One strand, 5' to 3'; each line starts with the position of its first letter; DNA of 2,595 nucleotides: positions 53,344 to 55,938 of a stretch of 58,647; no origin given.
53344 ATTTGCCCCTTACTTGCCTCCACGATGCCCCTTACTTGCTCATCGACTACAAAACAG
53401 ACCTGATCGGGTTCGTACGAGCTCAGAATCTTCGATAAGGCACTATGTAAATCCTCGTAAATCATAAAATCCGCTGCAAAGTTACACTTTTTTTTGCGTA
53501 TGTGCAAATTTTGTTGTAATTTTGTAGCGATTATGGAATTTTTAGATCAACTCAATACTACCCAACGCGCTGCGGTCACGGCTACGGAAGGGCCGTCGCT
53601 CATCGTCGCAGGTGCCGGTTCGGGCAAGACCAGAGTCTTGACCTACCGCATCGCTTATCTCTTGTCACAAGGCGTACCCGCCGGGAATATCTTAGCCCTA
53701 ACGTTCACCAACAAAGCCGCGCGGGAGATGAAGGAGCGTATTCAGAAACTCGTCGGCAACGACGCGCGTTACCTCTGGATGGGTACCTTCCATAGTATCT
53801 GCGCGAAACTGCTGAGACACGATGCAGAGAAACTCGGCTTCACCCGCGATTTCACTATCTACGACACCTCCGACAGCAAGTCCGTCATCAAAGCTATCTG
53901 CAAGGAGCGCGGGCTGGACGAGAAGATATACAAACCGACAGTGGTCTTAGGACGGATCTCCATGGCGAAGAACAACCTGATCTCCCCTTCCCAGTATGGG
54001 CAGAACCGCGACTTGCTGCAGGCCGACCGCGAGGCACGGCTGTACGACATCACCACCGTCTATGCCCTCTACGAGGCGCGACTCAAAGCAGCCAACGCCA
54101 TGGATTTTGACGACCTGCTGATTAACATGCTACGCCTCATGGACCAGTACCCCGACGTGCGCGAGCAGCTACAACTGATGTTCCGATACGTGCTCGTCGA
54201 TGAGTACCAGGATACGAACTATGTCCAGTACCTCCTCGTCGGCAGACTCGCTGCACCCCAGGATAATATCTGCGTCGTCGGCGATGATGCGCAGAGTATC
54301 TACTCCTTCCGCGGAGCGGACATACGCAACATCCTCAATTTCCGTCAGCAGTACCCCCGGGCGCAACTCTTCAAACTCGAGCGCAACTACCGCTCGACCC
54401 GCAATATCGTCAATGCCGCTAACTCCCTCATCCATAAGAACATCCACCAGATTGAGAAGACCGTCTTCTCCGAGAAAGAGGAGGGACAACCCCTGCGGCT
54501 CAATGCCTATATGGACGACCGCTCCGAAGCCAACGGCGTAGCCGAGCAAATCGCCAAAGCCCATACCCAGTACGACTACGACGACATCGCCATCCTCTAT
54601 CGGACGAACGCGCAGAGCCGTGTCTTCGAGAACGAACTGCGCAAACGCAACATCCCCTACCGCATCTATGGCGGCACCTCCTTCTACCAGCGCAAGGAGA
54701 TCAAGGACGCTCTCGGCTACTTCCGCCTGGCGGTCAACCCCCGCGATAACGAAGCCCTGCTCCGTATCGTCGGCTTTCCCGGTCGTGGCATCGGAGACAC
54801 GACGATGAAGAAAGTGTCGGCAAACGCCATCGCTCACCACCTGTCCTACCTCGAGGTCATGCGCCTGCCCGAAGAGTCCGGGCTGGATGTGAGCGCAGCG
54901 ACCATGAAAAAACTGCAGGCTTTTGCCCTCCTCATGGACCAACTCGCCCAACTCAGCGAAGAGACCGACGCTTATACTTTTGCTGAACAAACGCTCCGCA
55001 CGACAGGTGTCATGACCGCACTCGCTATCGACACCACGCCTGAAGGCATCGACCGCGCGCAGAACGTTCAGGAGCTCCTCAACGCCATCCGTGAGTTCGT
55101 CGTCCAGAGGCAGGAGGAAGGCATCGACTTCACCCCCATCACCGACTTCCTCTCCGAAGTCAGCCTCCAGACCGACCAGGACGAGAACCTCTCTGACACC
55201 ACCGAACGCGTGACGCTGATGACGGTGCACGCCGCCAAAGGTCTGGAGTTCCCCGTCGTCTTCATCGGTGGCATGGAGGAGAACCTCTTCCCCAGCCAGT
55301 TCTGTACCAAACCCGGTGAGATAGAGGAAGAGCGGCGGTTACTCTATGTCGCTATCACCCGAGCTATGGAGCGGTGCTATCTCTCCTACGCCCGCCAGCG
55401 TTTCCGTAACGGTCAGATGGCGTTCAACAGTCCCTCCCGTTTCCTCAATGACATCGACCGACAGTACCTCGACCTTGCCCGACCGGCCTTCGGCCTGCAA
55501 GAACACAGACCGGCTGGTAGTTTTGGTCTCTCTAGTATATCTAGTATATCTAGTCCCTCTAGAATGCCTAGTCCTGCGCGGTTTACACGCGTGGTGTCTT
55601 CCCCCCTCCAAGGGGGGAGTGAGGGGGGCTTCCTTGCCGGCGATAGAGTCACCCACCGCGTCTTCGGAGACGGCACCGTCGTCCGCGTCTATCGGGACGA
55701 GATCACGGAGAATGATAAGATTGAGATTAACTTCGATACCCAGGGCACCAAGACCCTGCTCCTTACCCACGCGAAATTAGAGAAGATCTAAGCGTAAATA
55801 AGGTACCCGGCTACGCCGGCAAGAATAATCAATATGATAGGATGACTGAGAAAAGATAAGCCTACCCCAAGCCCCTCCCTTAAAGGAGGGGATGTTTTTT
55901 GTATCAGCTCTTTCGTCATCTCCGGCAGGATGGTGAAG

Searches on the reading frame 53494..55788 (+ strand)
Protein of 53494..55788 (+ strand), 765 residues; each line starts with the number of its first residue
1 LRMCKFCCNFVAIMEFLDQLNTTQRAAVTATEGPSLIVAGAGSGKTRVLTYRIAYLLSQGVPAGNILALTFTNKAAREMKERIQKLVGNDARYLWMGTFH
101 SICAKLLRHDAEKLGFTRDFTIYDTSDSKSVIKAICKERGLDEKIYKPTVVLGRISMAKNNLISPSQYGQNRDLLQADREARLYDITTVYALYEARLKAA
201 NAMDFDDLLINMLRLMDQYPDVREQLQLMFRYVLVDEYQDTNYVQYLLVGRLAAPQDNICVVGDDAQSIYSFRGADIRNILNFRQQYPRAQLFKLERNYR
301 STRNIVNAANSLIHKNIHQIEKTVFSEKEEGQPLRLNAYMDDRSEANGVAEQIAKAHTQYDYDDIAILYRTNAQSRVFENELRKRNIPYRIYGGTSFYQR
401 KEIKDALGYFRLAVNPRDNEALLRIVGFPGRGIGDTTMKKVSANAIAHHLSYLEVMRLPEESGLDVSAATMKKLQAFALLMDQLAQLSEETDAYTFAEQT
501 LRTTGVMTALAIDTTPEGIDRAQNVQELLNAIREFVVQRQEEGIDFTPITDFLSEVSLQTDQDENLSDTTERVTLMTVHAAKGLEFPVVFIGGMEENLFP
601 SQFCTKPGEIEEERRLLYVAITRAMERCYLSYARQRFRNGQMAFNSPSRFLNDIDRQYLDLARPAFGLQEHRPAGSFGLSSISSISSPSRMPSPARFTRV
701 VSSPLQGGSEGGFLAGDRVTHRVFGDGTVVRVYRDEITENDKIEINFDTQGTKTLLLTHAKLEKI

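Call 63: search_solved_structures(query=window:53494-55788:+, max_evalue=1e-30, show_alignments=1)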
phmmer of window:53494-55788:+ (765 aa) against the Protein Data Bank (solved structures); distinct sequences matched with E-value up to 1e-30: 14.
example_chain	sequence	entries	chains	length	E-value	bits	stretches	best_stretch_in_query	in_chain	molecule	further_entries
1pjr_A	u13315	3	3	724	4.1e-170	570.8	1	15-663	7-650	PCRA | ATP-DEPENDENT HELICASE PCRA | HELICASE PCRA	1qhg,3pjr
4c2t_A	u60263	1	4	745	3.7e-152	511.5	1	15-764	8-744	DNA HELICASE II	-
9dci_A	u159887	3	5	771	5.1e-150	504.4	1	15-764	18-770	ATP-dependent DNA helicase UvrD1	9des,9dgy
4c2u_A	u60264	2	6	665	4.3e-147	494.7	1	15-657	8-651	DNA HELICASE II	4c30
2pjr_A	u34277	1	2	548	7.5e-139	467.4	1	15-564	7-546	PROTEIN (HELICASE PCRA)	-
2is1_A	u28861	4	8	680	4.1e-133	448.5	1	15-662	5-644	DNA helicase II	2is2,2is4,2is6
3lfu_A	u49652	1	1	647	1.8e-132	446.3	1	15-659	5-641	DNA helicase II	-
1uaa_A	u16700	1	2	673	1.6e-120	406.9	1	19-684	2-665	PROTEIN (ATP-DEPENDENT DNA HELICASE REP.)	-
1qhh_B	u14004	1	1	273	3.5e-74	253.7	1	186-451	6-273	PROTEIN (PCRA (SUBUNIT))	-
1qhh_A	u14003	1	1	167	1.9e-50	175.3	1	15-170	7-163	PROTEIN (PCRA (SUBUNIT))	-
6ppr_B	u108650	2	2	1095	7.3e-38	133.7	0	186-430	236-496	UvrD/REP helicase | DNA 3'-5' helicase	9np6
6ppu_B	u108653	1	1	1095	7.3e-38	133.7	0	186-430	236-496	UvrD/REP helicase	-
7sjr_B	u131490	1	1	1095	1.9e-37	132.3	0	186-430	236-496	DNA helicase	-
6ppj_B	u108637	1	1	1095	6.7e-34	120.6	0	187-289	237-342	UvrD/REP helicase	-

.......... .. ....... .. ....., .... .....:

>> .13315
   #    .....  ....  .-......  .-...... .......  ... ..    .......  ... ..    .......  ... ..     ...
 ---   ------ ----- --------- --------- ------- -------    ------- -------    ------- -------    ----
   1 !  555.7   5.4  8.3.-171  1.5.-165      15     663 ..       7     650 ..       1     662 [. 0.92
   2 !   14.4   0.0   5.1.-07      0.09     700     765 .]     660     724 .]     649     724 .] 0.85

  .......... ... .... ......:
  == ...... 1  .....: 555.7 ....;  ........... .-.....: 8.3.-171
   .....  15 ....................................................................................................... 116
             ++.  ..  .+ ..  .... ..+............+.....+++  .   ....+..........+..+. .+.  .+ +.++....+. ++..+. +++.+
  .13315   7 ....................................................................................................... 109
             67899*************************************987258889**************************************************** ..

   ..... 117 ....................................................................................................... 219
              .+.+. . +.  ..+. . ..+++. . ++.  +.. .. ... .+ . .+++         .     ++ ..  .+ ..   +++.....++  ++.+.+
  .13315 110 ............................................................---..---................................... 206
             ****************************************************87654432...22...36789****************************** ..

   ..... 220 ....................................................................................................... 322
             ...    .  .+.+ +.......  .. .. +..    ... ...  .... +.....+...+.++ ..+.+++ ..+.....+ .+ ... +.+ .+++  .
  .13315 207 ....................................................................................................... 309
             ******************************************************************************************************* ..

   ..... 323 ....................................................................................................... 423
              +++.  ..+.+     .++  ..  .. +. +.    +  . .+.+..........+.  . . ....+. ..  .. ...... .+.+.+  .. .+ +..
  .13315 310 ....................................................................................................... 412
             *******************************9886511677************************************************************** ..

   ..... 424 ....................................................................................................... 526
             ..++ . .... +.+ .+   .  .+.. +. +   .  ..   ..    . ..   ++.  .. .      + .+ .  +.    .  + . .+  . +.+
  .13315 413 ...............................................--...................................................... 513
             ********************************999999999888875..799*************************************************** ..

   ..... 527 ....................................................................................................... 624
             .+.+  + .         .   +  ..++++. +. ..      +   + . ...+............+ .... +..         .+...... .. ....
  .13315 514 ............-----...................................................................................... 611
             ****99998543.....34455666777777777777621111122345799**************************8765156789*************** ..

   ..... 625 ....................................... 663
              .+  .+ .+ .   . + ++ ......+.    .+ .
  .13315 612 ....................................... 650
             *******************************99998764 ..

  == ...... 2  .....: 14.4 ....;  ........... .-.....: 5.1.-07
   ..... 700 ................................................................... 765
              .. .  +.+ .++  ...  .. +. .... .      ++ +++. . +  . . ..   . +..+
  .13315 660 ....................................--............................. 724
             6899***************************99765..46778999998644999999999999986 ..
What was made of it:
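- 55532..55571 (+): CTAG array of 5 units inside uvrD. It encodes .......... in the linker between the helicase core and the C-terminal domain. PcrA aligns up to residue 663 and again from residue 700, so the tract falls between the two aligned parts (call 63).
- The UvrD tract lies in a linker (call 63).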
